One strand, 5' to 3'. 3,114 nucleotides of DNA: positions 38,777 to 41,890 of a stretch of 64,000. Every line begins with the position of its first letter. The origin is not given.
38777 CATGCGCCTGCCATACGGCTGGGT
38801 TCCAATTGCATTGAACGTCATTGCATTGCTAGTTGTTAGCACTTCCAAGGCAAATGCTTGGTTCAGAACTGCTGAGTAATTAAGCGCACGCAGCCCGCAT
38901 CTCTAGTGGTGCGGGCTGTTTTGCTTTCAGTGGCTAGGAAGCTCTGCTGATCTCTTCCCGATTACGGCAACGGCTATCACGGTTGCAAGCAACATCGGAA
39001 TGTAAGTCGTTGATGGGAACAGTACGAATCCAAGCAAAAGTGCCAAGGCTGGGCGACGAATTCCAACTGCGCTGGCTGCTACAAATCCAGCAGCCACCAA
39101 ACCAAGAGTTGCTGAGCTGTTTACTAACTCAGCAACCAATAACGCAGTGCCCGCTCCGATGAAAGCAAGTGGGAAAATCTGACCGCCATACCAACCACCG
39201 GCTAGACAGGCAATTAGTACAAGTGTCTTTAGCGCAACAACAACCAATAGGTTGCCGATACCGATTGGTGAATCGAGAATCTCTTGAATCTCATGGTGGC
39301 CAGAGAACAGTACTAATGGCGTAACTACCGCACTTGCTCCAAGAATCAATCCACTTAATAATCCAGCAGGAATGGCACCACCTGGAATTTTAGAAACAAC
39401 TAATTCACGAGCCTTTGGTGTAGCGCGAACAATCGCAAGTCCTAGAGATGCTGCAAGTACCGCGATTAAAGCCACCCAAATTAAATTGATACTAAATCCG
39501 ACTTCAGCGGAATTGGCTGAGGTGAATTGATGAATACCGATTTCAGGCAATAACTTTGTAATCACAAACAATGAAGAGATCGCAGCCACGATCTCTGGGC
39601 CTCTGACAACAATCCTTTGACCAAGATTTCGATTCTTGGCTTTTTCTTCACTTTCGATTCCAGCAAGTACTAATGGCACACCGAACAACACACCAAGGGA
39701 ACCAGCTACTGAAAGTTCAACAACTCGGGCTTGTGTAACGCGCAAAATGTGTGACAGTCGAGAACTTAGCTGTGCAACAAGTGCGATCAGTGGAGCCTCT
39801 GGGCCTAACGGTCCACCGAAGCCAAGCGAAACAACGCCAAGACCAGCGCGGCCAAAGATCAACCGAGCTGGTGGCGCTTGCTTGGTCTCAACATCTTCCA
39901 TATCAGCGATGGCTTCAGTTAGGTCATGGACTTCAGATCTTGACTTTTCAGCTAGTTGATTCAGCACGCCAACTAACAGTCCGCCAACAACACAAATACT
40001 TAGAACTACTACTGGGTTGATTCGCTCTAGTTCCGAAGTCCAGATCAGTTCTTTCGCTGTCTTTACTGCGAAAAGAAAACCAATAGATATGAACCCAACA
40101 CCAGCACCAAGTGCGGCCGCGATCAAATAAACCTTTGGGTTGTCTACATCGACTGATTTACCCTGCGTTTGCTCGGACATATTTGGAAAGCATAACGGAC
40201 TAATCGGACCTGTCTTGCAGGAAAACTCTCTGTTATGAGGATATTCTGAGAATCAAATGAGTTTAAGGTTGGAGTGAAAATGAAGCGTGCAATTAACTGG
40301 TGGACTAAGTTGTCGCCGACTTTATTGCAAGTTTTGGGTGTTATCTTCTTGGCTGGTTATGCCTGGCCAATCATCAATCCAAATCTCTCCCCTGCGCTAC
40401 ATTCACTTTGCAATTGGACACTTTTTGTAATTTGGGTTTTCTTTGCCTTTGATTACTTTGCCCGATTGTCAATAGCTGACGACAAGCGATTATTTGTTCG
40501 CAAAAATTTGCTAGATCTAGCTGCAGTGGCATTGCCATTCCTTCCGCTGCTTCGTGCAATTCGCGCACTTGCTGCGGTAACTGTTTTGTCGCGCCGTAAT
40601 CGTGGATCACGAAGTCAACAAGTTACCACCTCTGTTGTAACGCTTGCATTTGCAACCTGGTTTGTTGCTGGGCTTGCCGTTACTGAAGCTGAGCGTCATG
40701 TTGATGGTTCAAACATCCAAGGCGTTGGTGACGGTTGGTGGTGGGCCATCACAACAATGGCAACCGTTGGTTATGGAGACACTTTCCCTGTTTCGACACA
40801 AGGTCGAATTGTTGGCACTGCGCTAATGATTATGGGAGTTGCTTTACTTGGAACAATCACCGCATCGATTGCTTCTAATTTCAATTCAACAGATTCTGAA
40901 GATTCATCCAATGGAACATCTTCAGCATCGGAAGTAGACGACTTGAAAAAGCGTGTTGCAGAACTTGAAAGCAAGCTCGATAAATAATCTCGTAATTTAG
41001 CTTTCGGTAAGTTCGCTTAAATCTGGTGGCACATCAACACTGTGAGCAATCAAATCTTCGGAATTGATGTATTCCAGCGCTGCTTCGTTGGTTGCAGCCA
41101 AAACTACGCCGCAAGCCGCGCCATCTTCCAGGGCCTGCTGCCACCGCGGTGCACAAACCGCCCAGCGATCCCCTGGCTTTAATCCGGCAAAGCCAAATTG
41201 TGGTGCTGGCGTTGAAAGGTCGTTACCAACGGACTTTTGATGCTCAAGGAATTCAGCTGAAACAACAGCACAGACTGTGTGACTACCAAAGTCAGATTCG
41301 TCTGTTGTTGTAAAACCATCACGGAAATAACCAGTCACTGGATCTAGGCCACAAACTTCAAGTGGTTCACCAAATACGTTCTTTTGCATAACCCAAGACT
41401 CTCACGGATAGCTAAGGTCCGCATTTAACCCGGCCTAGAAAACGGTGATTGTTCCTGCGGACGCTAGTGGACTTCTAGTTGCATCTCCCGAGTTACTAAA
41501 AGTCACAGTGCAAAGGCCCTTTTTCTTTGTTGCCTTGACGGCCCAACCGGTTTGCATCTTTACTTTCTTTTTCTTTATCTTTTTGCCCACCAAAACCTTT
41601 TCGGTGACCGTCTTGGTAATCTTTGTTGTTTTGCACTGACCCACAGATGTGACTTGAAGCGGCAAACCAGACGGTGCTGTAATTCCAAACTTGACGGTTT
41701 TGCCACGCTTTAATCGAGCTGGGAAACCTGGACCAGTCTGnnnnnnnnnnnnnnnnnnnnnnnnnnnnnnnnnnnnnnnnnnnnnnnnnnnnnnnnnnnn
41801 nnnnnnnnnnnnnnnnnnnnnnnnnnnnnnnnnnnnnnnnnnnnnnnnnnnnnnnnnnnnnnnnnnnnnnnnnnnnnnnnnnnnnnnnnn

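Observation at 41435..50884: Giant (about 3,140 aa) secreted mosaic protein mixing bacterial surface modules with eukaryote-like adhesion domains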

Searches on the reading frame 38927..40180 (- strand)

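Call 9: search_protein_families(library=pfam, proteins=[window:38927-40180:-], max_evalue=0.001)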
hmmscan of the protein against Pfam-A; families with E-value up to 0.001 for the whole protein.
window:38927-40180:- (417 aa): 1 family
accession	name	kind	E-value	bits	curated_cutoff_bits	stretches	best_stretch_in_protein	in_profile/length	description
PF00654.25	Voltage_CLC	-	1.5e-24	87.3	24.8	1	66-406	1-344/346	Voltage gated chloride channel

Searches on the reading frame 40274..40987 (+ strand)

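Call 9: search_protein_families(library=pfam, proteins=[window:40274-40987:+], max_evalue=0.001)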
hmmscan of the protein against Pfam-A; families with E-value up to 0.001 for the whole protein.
window:40274-40987:+ (237 aa): 3 families
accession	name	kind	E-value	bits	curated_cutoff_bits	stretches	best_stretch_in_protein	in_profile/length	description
PF00520.37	Ion_trans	-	2.2e-12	47.2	25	1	42-209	32-239/241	Ion transport protein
PF07885.22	Ion_trans_2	-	1.8e-11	44.2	22.5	1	128-201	5-75/79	Ion channel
PF00060.32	Lig_chan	-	0.00028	21.1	30.8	1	118-210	9-101/146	Ligand-gated ion channel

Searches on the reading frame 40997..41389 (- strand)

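Call 9: search_protein_families(library=pfam, proteins=[window:40997-41389:-], max_evalue=0.001)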
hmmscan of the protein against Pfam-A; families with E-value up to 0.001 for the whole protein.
window:40997-41389:- (130 aa): 1 family
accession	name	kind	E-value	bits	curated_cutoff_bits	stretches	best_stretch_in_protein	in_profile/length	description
PF09996.14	DUF2237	-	1.1e-47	161.1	25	1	3-116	1-114/115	Uncharacterized protein conserved in bacteria (DUF2237)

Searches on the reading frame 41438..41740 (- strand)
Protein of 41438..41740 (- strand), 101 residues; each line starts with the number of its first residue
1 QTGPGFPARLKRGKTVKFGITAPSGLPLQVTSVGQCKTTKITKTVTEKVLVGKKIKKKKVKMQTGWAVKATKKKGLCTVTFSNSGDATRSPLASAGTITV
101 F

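Call 54: search_protein_families(library=pfam, proteins=[window:41438-41740:-], max_evalue=10)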
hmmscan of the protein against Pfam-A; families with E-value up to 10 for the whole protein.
window:41438-41740:- (101 aa): 1 family
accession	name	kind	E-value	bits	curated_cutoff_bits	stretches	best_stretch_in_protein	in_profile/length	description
PF12663.12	DUF3788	-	0.016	15.7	25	1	40-81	22-64/128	Protein of unknown function (DUF3788)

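Call 60: search_protein_representatives(alignment_id=A5)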
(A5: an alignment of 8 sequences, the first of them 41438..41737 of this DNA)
Query: 8 sequences, 112 profile positions. Proteins with E-value up to 0.001 (for the whole library): 100; up to 1e-10: 38; up to 1e-30: 12. The best 100 are listed.
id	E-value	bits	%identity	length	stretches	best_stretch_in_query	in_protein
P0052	2.2e-61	221.1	-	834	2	12-111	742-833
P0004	1.3e-49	183.1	-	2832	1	1-112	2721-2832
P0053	4.0e-49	181.6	-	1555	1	1-112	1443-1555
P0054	4.1e-48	178.3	-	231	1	4-112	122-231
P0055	1.1e-47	176.9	-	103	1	10-112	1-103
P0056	2.0e-47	176.1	-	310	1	4-112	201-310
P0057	8.5e-47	174.0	-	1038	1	4-112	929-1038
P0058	2.1e-46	172.8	-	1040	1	5-112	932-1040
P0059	1.3e-45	170.2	-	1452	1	3-112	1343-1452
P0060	1.7e-38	147.3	-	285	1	12-112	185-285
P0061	8.2e-35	135.4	-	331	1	4-111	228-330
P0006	2.6e-32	127.4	-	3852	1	4-112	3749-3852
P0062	5.8e-30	119.8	-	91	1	15-111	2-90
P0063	8.2e-29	116.1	-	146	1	4-111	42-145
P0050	8.4e-29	116.1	-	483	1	7-111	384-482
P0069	4.6e-23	97.6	-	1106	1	7-112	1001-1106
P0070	3.8e-21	91.4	-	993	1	6-111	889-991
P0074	1.1e-15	73.8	-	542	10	14-49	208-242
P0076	7.4e-14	67.9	-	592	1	6-112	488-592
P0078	1.9e-13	66.6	-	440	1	3-110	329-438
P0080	3.0e-13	66.0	-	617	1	6-112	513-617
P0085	3.4e-11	59.4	-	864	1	4-112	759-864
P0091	1.4e-09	54.2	-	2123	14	77-111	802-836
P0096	1.1e-08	51.3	-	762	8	77-110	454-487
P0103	3.0e-07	46.7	-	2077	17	69-104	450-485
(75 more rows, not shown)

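Call 61: search_protein_families(library=pfam, proteins=[P0052, P0053, P0057, P0059, P0076, P0080, P0085, P0069, P0070, P0078], max_evalue=0.0001)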
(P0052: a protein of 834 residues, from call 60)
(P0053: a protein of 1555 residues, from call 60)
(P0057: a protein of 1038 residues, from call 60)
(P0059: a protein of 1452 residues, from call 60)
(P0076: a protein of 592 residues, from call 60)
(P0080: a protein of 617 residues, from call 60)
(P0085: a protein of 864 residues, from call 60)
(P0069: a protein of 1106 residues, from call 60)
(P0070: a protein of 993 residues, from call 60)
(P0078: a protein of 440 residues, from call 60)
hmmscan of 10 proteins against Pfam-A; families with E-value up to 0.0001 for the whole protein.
P0052 (834 aa): 1 family
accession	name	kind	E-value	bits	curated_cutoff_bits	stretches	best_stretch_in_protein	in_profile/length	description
PF00041.27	fn3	-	1.2e-05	25.8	25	1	546-615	6-70/84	Fibronectin type III domain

P0053 (1555 aa): 1 family
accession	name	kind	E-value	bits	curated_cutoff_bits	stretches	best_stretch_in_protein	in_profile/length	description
PF05345.18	He_PIG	-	1.2e-15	58.1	24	2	612-694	2-91/96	Putative Ig domain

P0057 (1038 aa): 1 family
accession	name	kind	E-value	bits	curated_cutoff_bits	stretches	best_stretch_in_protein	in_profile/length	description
PF05345.18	He_PIG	-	9.6e-11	42.4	24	1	107-191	5-95/96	Putative Ig domain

P0059 (1452 aa): 2 families
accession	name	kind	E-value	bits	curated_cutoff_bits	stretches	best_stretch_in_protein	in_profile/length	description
PF05345.18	He_PIG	-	1.7e-15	57.7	24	2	529-615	2-95/96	Putative Ig domain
PF00041.27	fn3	-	1.1e-05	26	25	1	1220-1285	11-70/84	Fibronectin type III domain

P0076 (592 aa): 1 family
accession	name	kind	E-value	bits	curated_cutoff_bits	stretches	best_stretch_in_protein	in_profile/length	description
PF17164.10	DUF5122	-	2.6e-13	50.4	27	1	127-159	3-36/36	Domain of unknown function (DUF5122) beta-propeller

P0080 (617 aa): 1 family
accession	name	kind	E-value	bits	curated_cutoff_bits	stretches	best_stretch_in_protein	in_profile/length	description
PF17164.10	DUF5122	-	4.1e-05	24.2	27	0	209-223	22-36/36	Domain of unknown function (DUF5122) beta-propeller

P0085 (864 aa): 4 families
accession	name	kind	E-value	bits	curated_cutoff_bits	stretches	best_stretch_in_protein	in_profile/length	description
PF00041.27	fn3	-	1.2e-55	186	25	4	662-741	10-80/84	Fibronectin type III domain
PF25059.1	FN3_DSCAM-DSCAML_C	-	3.9e-22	78.8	39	1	675-739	12-74/89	DSCAM/DSCAML C-terminal Fn3-like domain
PF25788.1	Ig_Rha78A_N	-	1.7e-12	48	27.4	0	327-405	12-94/105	Rha78A-like, N-terminal immunoglobulin domain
PF16656.11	Pur_ac_phosph_N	-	7.6e-11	42.9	30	0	665-739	12-90/93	Purple acid Phosphatase, N-terminal domain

P0069 (1106 aa): 3 families
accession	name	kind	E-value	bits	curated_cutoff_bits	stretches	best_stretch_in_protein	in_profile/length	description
PF00041.27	fn3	-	4.1e-13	49.8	25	1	267-350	6-83/84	Fibronectin type III domain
PF25059.1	FN3_DSCAM-DSCAML_C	-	2.5e-08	34.6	39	1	283-340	13-70/89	DSCAM/DSCAML C-terminal Fn3-like domain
PF16656.11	Pur_ac_phosph_N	-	3.8e-07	31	30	0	875-941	11-83/93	Purple acid Phosphatase, N-terminal domain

P0070 (993 aa): 0 families

P0078 (440 aa): 2 families
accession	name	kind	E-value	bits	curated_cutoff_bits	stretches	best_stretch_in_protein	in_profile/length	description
PF00041.27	fn3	-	8.1e-25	87.3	25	3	137-214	8-80/84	Fibronectin type III domain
PF16656.11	Pur_ac_phosph_N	-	1.2e-06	29.4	30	0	43-108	11-81/93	Purple acid Phosphatase, N-terminal domain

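Call 63: search_protein_families(library=pfam, proteins=[P0091, P0074, P0096, P0103, P0056], max_evalue=0.001)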
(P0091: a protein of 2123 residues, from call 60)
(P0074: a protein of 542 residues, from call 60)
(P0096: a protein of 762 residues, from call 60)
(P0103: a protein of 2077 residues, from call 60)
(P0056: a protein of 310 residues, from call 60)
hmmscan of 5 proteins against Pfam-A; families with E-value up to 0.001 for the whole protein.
P0091 (2123 aa): 2 families
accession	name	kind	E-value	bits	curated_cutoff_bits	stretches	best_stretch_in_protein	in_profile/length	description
PF08142.18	AARP2CN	-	6.2e-12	45.4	23.8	0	703-734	34-65/73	AARP2CN (NUC121) domain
PF24212.1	DUF7433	-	0.0001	22.3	24.2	0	1808-1830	9-31/51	Family of unknown function (DUF7433)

P0074 (542 aa): 0 families

P0096 (762 aa): 3 families
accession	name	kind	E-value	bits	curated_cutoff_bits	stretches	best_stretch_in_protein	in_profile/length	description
PF02412.23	TSP_3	-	2.3e-08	34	25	1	12-33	15-36/36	Thrombospondin type 3 repeat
PF18884.5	TSP3_bac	-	9e-05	22.7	25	1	48-70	1-22/22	Bacterial TSP3 repeat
PF16640.11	Big_3_5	-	0.00028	21.8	35.5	0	176-250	12-87/88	Bacterial Ig-like domain (group 3)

P0103 (2077 aa): 1 family
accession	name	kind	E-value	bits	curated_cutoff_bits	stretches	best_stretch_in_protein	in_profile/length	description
PF03797.25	Autotransporter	-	1.3e-34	120.6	26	1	1800-2049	2-253/255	Autotransporter beta-domain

P0056 (310 aa): 0 families

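Call 78: search_solved_structures(query=A5, max_evalue=10, show_alignments=2)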
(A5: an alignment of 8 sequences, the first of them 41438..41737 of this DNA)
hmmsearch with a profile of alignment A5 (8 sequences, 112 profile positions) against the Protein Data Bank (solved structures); distinct sequences matched with E-value up to 10: 0.
